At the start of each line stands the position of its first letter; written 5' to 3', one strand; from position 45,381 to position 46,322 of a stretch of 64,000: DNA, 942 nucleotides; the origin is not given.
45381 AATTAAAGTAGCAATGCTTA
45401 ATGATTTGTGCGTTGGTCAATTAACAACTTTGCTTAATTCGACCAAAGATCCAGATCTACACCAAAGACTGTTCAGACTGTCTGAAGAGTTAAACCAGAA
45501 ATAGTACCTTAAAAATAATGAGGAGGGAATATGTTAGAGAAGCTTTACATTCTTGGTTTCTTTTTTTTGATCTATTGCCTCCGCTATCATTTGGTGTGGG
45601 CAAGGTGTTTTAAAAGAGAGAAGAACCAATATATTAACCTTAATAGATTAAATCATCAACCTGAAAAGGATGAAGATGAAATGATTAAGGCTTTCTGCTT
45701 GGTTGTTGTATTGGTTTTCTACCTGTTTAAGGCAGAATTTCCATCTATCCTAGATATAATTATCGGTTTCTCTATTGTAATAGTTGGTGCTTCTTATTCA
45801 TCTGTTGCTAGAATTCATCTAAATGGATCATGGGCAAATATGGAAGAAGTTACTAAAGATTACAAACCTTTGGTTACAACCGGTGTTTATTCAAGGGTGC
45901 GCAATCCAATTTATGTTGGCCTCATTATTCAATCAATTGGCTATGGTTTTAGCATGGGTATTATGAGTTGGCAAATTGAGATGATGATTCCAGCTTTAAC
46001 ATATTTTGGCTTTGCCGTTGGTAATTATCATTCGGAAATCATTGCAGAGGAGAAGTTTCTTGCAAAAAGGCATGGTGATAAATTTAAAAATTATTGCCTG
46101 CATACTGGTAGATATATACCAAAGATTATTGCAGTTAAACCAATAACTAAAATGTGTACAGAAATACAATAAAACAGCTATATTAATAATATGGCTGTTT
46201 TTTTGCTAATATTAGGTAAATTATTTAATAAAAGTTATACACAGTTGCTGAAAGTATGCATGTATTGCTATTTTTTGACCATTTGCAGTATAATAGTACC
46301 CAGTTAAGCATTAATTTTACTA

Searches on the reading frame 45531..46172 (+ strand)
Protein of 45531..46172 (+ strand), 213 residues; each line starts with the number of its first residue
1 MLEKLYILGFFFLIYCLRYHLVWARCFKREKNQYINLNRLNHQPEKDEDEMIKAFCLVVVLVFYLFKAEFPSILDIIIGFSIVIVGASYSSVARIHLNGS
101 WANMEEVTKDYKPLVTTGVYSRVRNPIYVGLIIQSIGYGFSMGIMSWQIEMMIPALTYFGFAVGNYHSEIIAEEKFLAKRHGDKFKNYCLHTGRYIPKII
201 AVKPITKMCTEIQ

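Call 77: search_protein_families(library=pfam, proteins=[window:45531-46172:+], max_evalue=0.001)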
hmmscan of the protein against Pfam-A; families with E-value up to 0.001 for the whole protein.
window:45531-46172:+ (213 aa): 2 families
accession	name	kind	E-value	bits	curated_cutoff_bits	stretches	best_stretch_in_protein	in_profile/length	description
PF04191.18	PEMT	-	1.5e-05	25.8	25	1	76-181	3-102/105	Phospholipid methyltransferase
PF04140.19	ICMT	-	0.00022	22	24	1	82-161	4-81/95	Isoprenylcysteine carboxyl methyltransferase (ICMT) family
